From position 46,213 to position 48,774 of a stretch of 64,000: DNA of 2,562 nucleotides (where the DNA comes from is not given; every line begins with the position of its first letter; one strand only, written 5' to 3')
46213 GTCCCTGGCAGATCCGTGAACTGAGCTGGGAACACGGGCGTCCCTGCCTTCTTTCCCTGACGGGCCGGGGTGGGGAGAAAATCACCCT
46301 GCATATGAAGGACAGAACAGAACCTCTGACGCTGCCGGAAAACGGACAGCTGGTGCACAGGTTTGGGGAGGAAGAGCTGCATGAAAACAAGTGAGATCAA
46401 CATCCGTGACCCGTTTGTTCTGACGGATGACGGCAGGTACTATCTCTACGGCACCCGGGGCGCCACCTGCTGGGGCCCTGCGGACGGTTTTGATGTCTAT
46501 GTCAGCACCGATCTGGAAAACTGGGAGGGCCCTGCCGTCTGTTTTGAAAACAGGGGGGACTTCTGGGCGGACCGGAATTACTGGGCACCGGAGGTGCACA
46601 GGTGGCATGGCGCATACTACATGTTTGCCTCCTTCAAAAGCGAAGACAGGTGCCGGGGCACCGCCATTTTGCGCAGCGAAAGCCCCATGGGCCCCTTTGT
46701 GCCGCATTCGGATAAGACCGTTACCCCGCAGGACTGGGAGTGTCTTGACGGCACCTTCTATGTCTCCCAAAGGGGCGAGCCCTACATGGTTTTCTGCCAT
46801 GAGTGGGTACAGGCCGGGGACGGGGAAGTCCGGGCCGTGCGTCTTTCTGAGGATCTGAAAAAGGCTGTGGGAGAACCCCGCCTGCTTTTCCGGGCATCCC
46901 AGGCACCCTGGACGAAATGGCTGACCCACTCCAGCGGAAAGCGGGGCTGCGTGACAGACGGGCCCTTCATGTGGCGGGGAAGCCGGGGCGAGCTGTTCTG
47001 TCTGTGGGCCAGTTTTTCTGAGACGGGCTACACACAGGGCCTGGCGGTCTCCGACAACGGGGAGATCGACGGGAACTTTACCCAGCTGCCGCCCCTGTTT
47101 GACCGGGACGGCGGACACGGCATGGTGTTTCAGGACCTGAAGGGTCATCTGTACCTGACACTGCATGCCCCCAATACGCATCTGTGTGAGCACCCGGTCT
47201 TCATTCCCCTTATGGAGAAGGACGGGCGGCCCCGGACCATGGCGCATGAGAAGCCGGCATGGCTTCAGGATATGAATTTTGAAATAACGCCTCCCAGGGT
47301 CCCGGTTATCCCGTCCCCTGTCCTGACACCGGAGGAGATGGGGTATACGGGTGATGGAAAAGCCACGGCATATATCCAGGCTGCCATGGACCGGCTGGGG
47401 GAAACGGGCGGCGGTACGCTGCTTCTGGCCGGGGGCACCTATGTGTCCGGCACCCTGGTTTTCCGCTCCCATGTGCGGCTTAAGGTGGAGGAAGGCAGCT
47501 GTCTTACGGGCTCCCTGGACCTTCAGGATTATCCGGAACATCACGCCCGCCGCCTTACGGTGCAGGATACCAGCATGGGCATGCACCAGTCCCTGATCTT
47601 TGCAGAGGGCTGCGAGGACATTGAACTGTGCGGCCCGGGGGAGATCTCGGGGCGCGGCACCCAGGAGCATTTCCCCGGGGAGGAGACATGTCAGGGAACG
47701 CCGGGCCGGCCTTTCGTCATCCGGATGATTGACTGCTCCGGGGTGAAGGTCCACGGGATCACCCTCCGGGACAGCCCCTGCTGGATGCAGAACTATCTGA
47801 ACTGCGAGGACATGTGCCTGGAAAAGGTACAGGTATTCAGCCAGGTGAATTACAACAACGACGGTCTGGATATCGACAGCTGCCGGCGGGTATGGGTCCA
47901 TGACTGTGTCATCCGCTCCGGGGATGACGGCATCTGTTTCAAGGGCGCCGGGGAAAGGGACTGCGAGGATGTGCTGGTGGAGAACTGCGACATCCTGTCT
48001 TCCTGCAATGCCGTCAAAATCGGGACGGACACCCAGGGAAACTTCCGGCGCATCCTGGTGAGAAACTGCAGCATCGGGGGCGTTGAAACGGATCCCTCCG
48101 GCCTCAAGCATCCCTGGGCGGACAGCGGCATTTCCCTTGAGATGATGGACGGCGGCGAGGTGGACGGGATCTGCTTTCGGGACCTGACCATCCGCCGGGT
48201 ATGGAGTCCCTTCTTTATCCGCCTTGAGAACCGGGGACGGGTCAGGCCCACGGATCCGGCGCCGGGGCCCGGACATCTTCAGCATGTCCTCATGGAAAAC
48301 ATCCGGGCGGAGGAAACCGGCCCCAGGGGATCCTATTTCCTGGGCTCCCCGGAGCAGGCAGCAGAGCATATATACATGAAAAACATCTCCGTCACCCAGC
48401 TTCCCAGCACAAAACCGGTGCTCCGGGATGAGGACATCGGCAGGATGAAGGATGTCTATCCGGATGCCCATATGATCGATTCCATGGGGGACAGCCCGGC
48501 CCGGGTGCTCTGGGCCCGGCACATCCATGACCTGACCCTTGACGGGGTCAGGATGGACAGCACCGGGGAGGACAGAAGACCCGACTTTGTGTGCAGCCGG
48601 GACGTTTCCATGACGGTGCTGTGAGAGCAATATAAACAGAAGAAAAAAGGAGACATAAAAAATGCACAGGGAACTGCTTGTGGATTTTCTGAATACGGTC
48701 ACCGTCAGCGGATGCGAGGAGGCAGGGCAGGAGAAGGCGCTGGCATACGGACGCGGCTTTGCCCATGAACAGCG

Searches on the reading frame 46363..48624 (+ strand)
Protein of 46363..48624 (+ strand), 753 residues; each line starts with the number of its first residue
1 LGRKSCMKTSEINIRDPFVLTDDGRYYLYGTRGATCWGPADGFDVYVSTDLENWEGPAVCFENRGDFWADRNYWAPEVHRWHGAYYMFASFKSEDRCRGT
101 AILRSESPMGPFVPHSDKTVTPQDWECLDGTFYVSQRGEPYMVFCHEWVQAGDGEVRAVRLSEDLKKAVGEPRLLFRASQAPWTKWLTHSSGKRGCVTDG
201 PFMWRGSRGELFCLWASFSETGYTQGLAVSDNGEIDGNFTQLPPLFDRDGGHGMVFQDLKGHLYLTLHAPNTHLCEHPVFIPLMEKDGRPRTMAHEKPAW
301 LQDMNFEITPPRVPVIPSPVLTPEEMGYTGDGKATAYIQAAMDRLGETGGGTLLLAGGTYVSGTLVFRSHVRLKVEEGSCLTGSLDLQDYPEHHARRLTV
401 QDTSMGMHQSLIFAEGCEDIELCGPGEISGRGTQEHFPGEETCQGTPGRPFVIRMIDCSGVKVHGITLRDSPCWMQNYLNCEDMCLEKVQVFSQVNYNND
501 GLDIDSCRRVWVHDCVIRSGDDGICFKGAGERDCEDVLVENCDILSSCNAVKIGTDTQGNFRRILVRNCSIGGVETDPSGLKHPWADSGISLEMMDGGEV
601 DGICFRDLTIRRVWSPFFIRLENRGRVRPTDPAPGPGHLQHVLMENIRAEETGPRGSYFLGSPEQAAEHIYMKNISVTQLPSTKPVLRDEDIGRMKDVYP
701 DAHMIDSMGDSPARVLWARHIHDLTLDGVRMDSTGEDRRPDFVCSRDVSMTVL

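Call 62: search_protein_families(library=pfam, proteins=[window:46363-48624:+], max_evalue=0.00001)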
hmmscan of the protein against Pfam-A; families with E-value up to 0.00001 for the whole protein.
window:46363-48624:+ (753 aa): 2 families
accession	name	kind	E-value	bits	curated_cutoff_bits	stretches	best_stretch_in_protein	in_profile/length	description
PF04616.20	Glyco_hydro_43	-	7.8e-33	114.5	32.2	1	14-272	10-264/288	Glycosyl hydrolases family 43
PF00295.23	Glyco_hydro_28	-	1.8e-15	57.3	22.9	1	409-682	50-311/324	Glycosyl hydrolases family 28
